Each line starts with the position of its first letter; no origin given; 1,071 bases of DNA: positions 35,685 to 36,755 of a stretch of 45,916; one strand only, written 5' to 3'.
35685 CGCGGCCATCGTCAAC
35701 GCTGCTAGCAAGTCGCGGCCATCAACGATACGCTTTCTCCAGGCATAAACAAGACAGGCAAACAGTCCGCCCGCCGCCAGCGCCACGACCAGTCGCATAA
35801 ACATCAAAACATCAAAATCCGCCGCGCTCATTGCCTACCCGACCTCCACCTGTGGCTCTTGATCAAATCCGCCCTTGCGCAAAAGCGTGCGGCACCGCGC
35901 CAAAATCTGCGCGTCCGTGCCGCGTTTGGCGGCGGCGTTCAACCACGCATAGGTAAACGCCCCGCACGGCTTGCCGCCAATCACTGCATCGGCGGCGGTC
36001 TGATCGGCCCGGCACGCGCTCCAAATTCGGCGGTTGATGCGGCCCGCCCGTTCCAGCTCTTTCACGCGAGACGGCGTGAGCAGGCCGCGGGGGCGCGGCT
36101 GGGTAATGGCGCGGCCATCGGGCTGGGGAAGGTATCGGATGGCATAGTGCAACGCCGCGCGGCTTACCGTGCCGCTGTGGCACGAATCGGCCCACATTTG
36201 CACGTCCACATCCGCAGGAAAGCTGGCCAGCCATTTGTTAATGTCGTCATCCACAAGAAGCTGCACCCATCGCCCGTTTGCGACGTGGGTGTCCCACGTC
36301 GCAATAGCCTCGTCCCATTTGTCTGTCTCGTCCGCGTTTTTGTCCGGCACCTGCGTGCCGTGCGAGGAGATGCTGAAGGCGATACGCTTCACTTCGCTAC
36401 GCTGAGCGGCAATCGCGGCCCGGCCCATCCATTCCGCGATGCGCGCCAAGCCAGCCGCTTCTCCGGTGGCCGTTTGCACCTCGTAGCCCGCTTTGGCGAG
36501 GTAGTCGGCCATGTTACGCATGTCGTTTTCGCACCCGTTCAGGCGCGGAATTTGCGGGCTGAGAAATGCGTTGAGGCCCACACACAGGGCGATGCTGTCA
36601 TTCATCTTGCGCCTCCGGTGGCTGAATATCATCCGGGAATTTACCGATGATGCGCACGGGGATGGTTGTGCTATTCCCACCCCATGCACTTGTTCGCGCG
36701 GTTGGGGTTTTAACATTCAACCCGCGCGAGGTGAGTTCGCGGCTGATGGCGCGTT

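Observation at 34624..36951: Two caspase-fold proteases interleaved with holin-like membrane proteins in the lysis cassette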

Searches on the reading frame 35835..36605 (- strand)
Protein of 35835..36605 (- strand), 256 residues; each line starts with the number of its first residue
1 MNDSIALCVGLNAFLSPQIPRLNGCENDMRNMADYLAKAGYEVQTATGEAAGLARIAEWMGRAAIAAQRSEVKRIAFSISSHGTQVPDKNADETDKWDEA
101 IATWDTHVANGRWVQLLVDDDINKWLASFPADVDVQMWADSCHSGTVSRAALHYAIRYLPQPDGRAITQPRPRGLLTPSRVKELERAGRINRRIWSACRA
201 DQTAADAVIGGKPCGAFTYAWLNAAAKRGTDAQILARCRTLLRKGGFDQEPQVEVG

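Call 3: search_protein_families(library=pfam, proteins=[window:35835-36605:-], max_evalue=0.1)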
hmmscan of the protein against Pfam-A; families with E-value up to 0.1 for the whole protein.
window:35835-36605:- (256 aa): 2 families
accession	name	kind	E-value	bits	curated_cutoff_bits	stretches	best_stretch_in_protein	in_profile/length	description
PF00656.27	Peptidase_C14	-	5.6e-16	59.4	21.4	1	5-254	3-224/233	Caspase domain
PF21494.3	PKC_C2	-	0.0045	17.6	18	1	102-146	54-96/109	Protein kinase C delta/epsilon/eta/theta, C2 domain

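Call 4: search_protein_families(library=phrogs, proteins=[window:35835-36605:-], max_evalue=0.01)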
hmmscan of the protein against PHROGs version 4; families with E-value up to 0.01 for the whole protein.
window:35835-36605:- (256 aa): 0 families

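Call 9: find_related_loci(query=window:35835-36605:-, collection=viral_contigs, flank=6000)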
Query window:35835-36605:- (256 aa) in viral_contigs; peptide patterns used: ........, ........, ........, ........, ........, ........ (x = any residue, [..] = any of these).
3 stretches matched a pattern, but none encodes a relative of the query by tblastn (E <= 1e-3).

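Call 12: find_homologous_proteins(query=window:35835-36605:-)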
Query window:35835-36605:- (256 aa): 442 proteins with E <= 0.001 among 1701 candidates; the best 120 are listed.
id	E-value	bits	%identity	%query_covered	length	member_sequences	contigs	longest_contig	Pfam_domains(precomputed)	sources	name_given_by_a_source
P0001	1.7e-165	567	98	100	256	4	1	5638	PF00656.28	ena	-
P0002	5.2e-146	503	87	100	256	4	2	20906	PF00656.28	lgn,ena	-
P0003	3.7e-144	497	86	100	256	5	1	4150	PF00656.28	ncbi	-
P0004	9.0e-138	476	82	100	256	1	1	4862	PF00656.28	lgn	-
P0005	3.1e-137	474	81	100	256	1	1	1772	PF00656.28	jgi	-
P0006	2.3e-136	472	81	99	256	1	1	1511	PF00656.28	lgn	-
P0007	3.6e-76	274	52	98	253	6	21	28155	PF00656.28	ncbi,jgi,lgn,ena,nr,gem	ncbi:MAG TPA: caspase family protein [Thermoflexales bacterium]|nr:caspase family protein [Thermofle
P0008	4.6e-75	271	82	60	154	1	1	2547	-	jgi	jgi:hypothetical protein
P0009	1.2e-63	233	46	98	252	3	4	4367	PF00656.28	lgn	-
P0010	2.5e-53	199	43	99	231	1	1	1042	PF00656.28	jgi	jgi:metacaspase-1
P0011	1.9e-44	170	39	99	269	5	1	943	PF00656.28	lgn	-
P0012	3.0e-43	166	38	99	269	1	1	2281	PF00656.28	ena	-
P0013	2.1e-41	160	36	99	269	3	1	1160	PF00656.28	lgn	-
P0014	1.1e-40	158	38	97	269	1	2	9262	PF00656.28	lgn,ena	-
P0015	1.7e-40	157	38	99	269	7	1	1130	PF00656.28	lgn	-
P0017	1.4e-38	151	38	97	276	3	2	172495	PF00656.28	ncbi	-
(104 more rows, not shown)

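Call 14: find_encoding_contigs(protein=P0007, flank=8000, max_places=6)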
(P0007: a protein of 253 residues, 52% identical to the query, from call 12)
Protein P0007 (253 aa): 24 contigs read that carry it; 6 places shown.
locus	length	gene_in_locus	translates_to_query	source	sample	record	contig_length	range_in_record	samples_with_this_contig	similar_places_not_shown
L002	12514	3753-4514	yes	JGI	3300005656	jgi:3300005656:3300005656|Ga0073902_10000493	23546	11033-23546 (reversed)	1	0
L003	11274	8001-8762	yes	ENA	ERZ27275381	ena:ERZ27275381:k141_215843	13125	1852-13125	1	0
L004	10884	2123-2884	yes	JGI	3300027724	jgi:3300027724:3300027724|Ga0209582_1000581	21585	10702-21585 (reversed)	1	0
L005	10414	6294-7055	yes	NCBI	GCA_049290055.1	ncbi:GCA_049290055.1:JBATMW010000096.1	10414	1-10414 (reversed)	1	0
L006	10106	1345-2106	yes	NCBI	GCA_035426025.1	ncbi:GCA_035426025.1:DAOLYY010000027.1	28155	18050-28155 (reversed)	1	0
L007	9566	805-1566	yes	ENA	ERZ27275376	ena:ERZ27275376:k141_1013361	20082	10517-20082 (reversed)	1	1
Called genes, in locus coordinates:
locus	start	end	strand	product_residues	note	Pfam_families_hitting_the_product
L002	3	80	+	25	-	?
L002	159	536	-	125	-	-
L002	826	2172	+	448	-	-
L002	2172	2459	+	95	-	-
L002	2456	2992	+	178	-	PF01464:SLT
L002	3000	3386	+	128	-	PF00565:SNase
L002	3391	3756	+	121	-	-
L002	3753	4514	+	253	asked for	PF00656:Peptidase_C14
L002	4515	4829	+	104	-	-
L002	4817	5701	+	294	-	PF12770:CHAT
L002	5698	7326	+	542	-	PF08239:SH3_3 (weak)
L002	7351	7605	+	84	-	-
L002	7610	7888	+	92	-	-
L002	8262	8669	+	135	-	-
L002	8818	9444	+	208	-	-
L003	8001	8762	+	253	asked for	PF00656:Peptidase_C14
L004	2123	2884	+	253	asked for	PF00656:Peptidase_C14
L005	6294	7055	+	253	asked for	PF00656:Peptidase_C14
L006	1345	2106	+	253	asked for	PF00656:Peptidase_C14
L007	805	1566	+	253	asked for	PF00656:Peptidase_C14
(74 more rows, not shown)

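Call 15: search_solved_structures(query=window:35835-36605:-, max_evalue=0.01, show_alignments=2)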
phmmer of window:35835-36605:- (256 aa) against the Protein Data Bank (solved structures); distinct sequences matched with E-value up to 0.01: 11.
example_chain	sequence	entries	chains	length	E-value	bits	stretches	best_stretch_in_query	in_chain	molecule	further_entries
3bij_A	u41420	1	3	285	5.1e-19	72.2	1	4-155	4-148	Uncharacterized protein GSU0716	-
7qp0_A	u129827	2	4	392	6.6e-09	39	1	6-155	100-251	Metacaspase-1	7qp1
6w8s_A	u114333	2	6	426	3e-08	36.9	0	20-147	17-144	Metacaspase-4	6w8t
4f6o_A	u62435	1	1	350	7.7e-08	35.5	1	6-156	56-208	Metacaspase-1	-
9n3d_A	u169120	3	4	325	1.5e-07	34.7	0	20-146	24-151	Metacaspase-9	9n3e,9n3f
8a53_A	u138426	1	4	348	1.9e-07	34.3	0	20-146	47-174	Metacaspase-9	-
6w8r_A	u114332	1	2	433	5.8e-07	32.7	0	195-252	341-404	Metacaspase-4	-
4f6p_A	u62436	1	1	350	1.4e-06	31.4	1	6-156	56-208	Metacaspase-1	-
4afr_A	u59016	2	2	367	3.8e-05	26.7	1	6-156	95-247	METACASPASE | METACASPASE MCA2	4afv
4afp_A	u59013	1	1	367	9.7e-05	25.4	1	6-156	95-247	METACASPASE MCA2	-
4af8_A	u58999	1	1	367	9.7e-05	25.4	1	6-156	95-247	METACASPASE MCA2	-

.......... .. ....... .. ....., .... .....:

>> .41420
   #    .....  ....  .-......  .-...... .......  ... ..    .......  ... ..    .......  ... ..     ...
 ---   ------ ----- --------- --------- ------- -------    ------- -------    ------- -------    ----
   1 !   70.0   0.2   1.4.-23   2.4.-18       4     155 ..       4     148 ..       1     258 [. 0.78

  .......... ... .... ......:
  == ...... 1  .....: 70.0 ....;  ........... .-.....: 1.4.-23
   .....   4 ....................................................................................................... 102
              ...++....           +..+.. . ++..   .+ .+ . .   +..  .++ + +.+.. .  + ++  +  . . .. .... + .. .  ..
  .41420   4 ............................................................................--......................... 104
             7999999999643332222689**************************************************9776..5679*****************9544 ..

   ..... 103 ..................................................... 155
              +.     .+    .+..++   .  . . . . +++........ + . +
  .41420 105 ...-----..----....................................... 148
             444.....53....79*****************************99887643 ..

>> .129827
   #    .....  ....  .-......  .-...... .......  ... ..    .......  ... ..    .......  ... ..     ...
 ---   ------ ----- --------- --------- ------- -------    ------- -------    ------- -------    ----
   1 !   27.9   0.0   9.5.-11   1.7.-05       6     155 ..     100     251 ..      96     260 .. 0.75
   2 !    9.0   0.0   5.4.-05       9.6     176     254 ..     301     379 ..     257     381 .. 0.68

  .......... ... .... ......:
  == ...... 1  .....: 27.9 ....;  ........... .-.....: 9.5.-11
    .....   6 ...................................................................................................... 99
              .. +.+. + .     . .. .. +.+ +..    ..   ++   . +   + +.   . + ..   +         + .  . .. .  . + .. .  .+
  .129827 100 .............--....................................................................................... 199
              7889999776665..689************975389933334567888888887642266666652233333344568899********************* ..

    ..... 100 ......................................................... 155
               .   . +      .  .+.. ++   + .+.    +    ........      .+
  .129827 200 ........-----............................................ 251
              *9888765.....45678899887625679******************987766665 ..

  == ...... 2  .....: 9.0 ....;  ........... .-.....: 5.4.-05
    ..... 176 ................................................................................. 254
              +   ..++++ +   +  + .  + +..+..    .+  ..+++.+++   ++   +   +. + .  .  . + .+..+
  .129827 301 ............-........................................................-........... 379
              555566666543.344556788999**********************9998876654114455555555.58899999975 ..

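Call 24: search_protein_families(library=padloc, proteins=[window:35835-36605:-], max_evalue=0.01)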
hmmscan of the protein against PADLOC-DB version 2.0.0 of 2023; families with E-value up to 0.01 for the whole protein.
window:35835-36605:- (256 aa): 1 family
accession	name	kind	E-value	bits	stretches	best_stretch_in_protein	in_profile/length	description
PDLC02987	caspase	-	0.00011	19.5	1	6-191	5-156/453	-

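Call 36: find_encoding_contigs(protein=P0014, flank=6000, max_places=2)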
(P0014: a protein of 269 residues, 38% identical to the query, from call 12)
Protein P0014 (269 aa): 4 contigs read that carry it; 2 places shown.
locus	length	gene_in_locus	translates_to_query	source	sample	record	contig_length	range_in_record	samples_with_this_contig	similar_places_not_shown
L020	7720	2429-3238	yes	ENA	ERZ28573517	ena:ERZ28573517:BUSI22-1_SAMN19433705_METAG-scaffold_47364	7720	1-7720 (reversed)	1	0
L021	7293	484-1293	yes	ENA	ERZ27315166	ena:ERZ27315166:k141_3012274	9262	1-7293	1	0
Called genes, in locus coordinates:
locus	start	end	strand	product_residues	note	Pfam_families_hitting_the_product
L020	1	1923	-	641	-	?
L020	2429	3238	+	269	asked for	PF00656:Peptidase_C14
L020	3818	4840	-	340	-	PF00561:Abhydrolase_1, PF12146:Hydrolase_4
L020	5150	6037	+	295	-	PF09522:RE_R_Pab1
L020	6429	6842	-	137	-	-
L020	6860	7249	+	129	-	PF00507:Oxidored_q4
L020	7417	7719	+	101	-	?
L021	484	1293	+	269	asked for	PF00656:Peptidase_C14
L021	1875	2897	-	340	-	PF00561:Abhydrolase_1, PF12146:Hydrolase_4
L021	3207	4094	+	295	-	PF09522:RE_R_Pab1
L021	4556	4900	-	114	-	-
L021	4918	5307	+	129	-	PF00507:Oxidored_q4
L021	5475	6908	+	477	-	PF02878:PGM_PMM_I, PF02879:PGM_PMM_II, PF02880:PGM_PMM_III, PF00408:PGM_PMM_IV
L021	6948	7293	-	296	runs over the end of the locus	-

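Call 37: find_encoding_contigs(protein=P0009, flank=6000, max_places=3)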
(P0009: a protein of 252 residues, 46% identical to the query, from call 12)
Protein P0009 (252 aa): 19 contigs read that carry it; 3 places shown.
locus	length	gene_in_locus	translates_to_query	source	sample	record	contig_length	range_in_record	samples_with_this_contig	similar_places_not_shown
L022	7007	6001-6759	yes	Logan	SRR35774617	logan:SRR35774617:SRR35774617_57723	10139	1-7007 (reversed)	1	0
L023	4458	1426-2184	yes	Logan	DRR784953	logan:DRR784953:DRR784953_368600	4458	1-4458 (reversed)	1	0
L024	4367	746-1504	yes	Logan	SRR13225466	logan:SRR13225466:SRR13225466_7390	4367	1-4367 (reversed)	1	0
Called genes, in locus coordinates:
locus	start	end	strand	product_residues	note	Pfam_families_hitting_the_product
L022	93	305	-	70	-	-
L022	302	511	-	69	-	-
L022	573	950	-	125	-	-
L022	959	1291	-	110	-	-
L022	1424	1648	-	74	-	-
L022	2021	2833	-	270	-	PF01555:N6_N4_Mtase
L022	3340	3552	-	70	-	-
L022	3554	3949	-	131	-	-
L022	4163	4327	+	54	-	-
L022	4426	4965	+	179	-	PF01464:SLT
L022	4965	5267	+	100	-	PF01844:HNH (weak)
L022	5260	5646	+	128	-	PF00565:SNase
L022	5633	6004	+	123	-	-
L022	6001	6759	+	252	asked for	PF00656:Peptidase_C14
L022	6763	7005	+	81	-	?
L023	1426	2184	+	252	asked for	PF00656:Peptidase_C14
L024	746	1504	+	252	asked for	PF00656:Peptidase_C14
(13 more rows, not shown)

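Call 38: find_encoding_contigs(protein=P0017, flank=7000, max_places=2)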
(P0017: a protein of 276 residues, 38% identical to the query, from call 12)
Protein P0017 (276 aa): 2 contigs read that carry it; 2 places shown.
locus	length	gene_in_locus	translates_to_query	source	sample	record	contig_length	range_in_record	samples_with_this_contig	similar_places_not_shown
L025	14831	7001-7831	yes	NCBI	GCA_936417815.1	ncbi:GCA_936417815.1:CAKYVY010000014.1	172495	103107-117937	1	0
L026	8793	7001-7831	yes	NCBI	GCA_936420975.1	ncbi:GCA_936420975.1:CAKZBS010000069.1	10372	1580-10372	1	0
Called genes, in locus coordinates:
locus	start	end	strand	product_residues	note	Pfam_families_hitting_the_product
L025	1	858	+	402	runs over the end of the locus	PF04060:FeS, PF03599:CdhD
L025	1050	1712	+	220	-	PF12225:DUF5981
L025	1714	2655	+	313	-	PF02219:MTHFR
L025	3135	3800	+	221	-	-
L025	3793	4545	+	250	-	PF04055:Radical_SAM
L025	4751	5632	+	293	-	PF00809:Pterin_bind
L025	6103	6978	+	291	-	PF00112:Peptidase_C1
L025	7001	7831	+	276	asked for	PF00656:Peptidase_C14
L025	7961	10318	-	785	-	PF13517:FG-GAP_3, PF13570:Beta-prop_ACSF4 (faint), PF14783:BBS2_Mid (faint), PF25292:Beta-prop_CGLA (faint), PF13517:FG-GAP_3, PF01839:FG-GAP (weak), PF18986:DUF5719 (faint)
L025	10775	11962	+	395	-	PF00368:HMG-CoA_red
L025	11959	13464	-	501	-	PF00501:AMP-binding, PF13193:AMP-binding_C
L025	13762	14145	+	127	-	-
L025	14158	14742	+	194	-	PF12797:Fer4_2 (faint), PF13237:Fer4_10, PF00037:Fer4 (weak), PF12838:Fer4_7 (weak), PF14697:Fer4_21 (weak), PF25160:LdpA_Fe-S-bd, PF00037:Fer4 (weak), PF04324:Fer2_BFD (weak), +1 more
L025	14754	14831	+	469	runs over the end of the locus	-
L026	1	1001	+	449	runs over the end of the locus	PF04060:FeS, PF03599:CdhD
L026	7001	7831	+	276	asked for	PF00656:Peptidase_C14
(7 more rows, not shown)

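Call 47: find_related_loci(query=A2, collection=viral_contigs, flank=5000)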
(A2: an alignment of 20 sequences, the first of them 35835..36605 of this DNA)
Query A2 (256 aa) in viral_contigs; peptide patterns used: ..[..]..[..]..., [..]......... (x = any residue, [..] = any of these).
567 stretches matched a pattern; 118 encode a relative of the query (tblastn E <= 1e-3); the best 80 are kept; 80 distinct loci.
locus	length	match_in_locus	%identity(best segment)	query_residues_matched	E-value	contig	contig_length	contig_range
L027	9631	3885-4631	51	5-254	6e-77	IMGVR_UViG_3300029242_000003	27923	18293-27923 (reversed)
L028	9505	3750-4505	52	2-254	5e-75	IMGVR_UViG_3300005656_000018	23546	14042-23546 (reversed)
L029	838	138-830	50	5-236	2e-75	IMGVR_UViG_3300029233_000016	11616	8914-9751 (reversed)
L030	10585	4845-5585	46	4-255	1e-68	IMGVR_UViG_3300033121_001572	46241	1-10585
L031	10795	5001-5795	33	6-254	2e-28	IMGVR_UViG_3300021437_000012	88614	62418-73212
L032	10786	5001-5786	31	7-254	2e-28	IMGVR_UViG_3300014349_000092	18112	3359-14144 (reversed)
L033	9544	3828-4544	30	1-251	9e-27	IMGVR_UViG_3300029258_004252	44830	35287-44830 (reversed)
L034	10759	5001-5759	29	1-254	5e-26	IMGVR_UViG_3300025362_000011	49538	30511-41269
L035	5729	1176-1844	30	5-254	4e-26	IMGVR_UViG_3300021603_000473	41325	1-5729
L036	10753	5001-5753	32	6-253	7e-26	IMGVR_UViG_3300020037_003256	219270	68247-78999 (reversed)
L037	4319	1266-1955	28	6-254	6e-25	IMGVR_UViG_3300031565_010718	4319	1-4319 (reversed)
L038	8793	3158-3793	30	22-254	9e-25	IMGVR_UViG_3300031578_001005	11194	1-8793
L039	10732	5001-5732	32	5-253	1e-24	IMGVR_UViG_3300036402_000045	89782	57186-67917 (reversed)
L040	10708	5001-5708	29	6-254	2e-23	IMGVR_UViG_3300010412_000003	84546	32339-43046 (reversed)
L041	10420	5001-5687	29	2-254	3e-23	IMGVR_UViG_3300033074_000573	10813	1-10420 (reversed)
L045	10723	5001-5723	29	6-254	3e-22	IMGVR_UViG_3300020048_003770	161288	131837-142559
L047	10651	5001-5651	31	22-254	5e-22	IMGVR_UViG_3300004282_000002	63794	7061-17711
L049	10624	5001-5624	31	19-255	6e-22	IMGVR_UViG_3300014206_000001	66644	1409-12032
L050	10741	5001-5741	30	6-253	7e-22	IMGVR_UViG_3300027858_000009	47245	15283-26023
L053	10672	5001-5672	30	5-254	4e-21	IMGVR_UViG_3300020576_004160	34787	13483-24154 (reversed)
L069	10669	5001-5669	25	5-254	2e-19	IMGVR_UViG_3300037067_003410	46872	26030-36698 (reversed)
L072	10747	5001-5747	28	6-253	3e-19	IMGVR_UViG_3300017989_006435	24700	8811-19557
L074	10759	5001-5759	27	4-254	7e-19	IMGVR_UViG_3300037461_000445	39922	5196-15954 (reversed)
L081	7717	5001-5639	29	27-254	5e-18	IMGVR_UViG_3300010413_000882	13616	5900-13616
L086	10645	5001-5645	29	22-242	2e-17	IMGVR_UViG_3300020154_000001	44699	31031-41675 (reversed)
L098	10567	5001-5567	29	1-207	5e-15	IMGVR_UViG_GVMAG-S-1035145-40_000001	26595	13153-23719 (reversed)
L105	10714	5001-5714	31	5-251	2e-23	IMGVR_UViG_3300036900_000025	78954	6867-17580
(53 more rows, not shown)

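Call 51: search_protein_families(library=pfam, proteins=[L027:4862-5476:+, L027:3517-3882:+, L027:4641-4955:+], max_evalue=1)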
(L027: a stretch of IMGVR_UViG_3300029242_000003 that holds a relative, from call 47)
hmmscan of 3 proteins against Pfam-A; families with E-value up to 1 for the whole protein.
L027:4862-5476:+ (204 aa): 18 families
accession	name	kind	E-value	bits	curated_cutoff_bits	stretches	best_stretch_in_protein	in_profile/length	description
PF19960.5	EAD7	-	0.00036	20.7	32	1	147-199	4-62/62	Effector-associated domain 7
PF15934.10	Yuri_gagarin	-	0.0025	18.2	28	1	38-161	31-151/234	Yuri gagarin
PF08614.16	ATG16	-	0.009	16.6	33.7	1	67-121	84-138/200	Autophagy protein 16 (ATG16)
PF03285.20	Paralemmin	-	0.015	15.2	27.3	1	72-180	48-145/333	Paralemmin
PF06996.16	T6SS_TssG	-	0.024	14.4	24.6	1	115-166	7-54/304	Type VI secretion, TssG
PF11932.13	DUF3450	-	0.026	14.3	32.6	1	62-130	35-103/241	Protein of unknown function (DUF3450)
PF16516.10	CC2-LZ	-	0.028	15.3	35.3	1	76-118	5-47/100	Leucine zipper of domain CC2 of NEMO, NF-kappa-B essential modulator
PF16808.10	PKcGMP_CC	-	0.031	14.3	35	1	97-112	13-28/35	Coiled-coil N-terminus of cGMP-dependent protein kinase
PF04859.17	DUF641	-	0.034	14.9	27.6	1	65-120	64-119/127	Plant protein of unknown function (DUF641)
PF11559.13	ADIP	-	0.061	13.8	34.3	1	60-148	42-124/151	Afadin- and alpha -actinin-Binding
PF17649.6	VPS38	-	0.065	12.6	25.2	1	62-135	190-260/424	Vacuolar protein sorting 38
PF11992.13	TgpA_N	-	0.086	12.3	30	1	21-54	154-187/333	TgpA N-terminal domain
PF16673.10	TRAF_BIRC3_bd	-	0.1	12.8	30.5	1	69-101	30-62/64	TNF receptor-associated factor BIRC3 binding domain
PF00170.26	bZIP_1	-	0.14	12.7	27.6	1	85-118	26-59/64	bZIP transcription factor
PF08941.15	USP8_interact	-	0.15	12.2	25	1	81-149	7-71/179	USP8 interacting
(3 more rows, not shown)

L027:3517-3882:+ (121 aa): 0 families

L027:4641-4955:+ (104 aa): 0 families

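Call 57: search_protein_families(library=phrogs, proteins=[L047:4276-4782:+, L047:4779-5690:+, L047:5703-5924:+, L047:5927-6394:+, L047:6405-7058:+, L069:1928-4330:+, L069:4334-4915:+, L069:4926-5708:+, L069:5721-5954:+, L069:6030-7481:+], max_evalue=0.001)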
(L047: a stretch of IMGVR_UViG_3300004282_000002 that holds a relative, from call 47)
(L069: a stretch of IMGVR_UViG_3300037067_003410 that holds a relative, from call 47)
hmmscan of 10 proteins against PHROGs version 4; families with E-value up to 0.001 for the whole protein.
L047:4276-4782:+ (168 aa): 1 family
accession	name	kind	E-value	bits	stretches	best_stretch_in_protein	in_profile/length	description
phrog_1501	-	unknown function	2.1e-21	77.3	1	34-159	11-142/159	-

L047:4779-5690:+ (303 aa): 0 families

L047:5703-5924:+ (73 aa): 0 families

L047:5927-6394:+ (155 aa): 0 families

L047:6405-7058:+ (217 aa): 1 family
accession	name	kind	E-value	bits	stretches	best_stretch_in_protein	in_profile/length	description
phrog_9863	-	head and packaging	1.5e-07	32.2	1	3-213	4-228/236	virion structural protein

L069:1928-4330:+ (800 aa): 2 families
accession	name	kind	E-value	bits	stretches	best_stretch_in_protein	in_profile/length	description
phrog_158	-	tail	1.4e-14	55.4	1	13-141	24-164/376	major tail protein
phrog_26223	-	unknown function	2.7e-14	53.5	1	162-418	532-771/775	-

L069:4334-4915:+ (193 aa): 0 families

L069:4926-5708:+ (260 aa): 0 families

L069:5721-5954:+ (77 aa): 0 families

L069:6030-7481:+ (483 aa): 3 families
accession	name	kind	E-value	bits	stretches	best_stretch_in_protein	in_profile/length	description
phrog_146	-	head and packaging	7.6e-62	211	1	26-418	32-419/587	portal protein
phrog_12751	-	unknown function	0.00014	22.2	1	305-405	105-204/283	-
phrog_15615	-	head and packaging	0.00088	19.7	0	21-204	9-177/194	virion structural protein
